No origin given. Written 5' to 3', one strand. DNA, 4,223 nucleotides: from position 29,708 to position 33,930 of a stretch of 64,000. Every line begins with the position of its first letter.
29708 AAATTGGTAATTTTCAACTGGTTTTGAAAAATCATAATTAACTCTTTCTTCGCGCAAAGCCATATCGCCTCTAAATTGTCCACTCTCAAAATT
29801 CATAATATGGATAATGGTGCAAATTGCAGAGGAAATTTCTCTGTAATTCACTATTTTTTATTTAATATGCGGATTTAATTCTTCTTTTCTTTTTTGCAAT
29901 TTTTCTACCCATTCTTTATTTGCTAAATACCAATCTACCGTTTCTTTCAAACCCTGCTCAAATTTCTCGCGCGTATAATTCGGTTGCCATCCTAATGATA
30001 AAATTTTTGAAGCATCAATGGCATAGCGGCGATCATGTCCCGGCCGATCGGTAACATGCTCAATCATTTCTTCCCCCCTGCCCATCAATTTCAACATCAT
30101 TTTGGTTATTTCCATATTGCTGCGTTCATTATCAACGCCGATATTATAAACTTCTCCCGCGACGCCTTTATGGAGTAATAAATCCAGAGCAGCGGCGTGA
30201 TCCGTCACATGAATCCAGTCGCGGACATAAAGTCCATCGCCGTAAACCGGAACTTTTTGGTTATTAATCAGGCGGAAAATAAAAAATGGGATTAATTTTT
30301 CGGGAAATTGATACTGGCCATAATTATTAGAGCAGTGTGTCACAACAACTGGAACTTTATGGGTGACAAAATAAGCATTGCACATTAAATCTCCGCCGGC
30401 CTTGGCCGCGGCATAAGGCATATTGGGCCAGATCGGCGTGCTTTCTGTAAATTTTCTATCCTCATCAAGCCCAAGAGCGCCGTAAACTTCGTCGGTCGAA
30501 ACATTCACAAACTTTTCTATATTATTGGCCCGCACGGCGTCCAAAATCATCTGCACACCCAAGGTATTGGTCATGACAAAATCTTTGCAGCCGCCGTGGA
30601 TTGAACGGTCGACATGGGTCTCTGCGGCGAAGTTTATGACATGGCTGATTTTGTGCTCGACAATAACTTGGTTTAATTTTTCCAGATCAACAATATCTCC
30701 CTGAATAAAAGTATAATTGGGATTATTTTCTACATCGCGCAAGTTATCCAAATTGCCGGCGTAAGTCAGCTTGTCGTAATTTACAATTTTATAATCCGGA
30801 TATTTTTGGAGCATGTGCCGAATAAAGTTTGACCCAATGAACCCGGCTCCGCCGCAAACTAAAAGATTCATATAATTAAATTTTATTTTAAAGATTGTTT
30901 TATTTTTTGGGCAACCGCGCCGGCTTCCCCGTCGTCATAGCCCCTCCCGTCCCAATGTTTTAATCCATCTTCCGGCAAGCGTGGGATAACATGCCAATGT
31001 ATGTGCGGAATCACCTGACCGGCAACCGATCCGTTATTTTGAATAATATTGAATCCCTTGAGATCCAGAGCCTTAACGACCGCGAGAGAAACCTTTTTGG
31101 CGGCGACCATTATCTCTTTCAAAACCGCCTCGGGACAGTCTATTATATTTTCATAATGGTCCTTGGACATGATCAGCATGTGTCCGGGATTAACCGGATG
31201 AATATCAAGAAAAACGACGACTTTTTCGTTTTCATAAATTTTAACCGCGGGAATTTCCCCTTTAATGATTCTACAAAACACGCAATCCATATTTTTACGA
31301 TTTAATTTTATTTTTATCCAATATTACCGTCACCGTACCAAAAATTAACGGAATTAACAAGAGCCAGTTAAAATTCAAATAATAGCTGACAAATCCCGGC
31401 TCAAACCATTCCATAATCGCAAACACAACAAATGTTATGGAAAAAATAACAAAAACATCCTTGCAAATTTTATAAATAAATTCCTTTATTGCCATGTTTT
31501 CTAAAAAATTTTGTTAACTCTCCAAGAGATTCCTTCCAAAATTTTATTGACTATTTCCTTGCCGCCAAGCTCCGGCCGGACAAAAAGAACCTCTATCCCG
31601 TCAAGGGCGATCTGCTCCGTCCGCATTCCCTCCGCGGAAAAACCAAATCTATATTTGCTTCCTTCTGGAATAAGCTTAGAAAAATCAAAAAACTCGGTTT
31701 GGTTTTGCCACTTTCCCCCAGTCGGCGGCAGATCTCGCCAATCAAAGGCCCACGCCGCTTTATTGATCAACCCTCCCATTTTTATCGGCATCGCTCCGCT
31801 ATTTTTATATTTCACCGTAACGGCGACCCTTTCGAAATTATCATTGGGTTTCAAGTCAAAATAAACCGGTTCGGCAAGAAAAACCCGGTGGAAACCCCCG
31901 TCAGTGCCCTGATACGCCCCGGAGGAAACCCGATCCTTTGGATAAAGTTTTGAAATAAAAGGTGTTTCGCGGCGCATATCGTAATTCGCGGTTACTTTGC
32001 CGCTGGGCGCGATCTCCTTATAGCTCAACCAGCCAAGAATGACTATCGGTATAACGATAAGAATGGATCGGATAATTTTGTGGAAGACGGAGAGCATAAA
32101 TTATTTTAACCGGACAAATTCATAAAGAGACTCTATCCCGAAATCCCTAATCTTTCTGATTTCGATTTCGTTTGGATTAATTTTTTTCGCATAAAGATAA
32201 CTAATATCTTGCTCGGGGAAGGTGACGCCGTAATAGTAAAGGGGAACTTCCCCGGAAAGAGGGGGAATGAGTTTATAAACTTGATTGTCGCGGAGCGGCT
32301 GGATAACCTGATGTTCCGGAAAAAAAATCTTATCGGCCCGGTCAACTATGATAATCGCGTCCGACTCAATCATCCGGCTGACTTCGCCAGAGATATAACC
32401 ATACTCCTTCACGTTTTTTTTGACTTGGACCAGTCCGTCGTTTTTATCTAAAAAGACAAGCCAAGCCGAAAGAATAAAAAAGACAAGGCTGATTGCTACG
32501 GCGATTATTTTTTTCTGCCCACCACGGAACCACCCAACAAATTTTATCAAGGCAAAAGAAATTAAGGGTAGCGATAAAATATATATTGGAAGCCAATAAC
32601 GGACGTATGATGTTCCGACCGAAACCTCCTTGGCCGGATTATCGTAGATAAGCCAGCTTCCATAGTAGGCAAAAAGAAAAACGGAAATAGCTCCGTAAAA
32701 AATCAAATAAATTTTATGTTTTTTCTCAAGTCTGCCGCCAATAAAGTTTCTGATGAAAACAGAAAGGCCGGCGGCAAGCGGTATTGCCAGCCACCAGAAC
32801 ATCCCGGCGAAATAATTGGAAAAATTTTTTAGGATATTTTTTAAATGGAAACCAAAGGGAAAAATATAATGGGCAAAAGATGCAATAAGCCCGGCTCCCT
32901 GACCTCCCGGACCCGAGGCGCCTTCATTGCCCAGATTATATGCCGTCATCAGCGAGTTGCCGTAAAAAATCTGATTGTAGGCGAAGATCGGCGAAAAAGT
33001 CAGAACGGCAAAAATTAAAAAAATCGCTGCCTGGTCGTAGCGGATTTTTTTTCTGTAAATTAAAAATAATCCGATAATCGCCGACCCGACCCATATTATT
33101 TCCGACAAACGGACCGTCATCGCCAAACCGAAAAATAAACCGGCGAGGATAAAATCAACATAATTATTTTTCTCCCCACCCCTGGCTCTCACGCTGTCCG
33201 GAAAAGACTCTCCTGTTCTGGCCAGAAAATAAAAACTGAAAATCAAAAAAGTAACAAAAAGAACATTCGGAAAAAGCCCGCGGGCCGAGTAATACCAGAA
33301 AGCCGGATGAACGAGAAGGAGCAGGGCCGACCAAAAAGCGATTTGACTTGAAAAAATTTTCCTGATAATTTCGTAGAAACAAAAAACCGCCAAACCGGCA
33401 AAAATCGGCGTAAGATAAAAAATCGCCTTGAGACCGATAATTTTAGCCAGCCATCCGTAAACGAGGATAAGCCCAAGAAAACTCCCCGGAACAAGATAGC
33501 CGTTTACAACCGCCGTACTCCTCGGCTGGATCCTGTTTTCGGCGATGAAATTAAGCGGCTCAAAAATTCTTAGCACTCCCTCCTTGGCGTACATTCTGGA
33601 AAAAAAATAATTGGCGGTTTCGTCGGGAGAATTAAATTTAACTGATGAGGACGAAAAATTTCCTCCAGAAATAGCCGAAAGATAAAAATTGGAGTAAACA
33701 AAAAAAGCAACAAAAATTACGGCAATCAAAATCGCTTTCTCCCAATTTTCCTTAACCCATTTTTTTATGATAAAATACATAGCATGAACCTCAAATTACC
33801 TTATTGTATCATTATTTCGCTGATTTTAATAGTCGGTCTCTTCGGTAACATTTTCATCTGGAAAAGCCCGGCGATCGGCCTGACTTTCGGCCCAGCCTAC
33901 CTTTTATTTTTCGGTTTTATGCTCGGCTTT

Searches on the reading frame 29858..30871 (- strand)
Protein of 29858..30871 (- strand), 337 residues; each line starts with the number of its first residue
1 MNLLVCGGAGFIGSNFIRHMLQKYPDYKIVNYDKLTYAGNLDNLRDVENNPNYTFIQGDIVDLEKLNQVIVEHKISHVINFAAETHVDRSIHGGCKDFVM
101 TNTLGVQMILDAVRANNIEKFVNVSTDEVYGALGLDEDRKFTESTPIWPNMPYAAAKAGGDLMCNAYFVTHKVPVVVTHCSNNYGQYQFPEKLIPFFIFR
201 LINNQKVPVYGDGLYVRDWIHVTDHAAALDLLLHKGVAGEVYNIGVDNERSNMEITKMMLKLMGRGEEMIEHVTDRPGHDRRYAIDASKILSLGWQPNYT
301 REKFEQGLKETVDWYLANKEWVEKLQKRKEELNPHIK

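Call 61: search_protein_families(library=pfam, proteins=[window:29858-30871:-], max_evalue=0.00001)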
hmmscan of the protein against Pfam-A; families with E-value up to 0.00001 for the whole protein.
window:29858-30871:- (337 aa): 7 families
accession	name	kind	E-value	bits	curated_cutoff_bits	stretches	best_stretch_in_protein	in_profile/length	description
PF16363.11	GDP_Man_Dehyd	-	7e-74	249.7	27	1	4-309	1-330/332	GDP-mannose 4,6 dehydratase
PF01370.27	Epimerase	-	3.5e-56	190.7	20.9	1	4-245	2-240/240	NAD dependent epimerase/dehydratase family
PF02719.21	Polysacc_synt_2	-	6.5e-15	55.5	20.2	1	3-128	1-130/293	Polysaccharide biosynthesis protein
PF01073.25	3Beta_HSD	-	2.8e-12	46.7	22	1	4-137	1-128/280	3-beta hydroxysteroid dehydrogenase/isomerase family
PF04321.23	RmlD_sub_bind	-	2.2e-11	43.8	27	1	1-171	1-143/287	RmlD substrate binding domain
PF07993.18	NAD_binding_4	-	1.3e-07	31.5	20.1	1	6-181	2-205/258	Male sterility protein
PF13460.12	NAD_binding_10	-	5.1e-06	26.9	27.2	1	7-132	1-108/184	NAD(P)H-binding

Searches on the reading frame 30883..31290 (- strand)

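Call 74: search_protein_families(library=pfam, proteins=[window:30883-31290:-], max_evalue=0.0001)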
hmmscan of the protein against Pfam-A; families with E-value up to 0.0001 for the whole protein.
window:30883-31290:- (135 aa): 2 families
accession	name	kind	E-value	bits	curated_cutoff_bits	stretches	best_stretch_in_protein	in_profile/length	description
PF01230.28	HIT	-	2.9e-27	95.6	21.5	1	10-104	1-95/98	HIT domain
PF11969.13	DcpS_C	-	6.7e-13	49.5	24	1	3-103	2-101/114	Scavenger mRNA decapping enzyme C-term binding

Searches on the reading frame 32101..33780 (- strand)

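Call 61: search_protein_families(library=pfam, proteins=[window:32101-33780:-], max_evalue=0.00001)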
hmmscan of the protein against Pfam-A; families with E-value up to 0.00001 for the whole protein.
window:32101-33780:- (559 aa): 1 family
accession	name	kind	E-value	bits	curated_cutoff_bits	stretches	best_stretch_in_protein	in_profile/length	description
PF13231.12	PMT_2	-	2.1e-10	41.5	26.1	1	119-266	23-158/160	Dolichyl-phosphate-mannose-protein mannosyltransferase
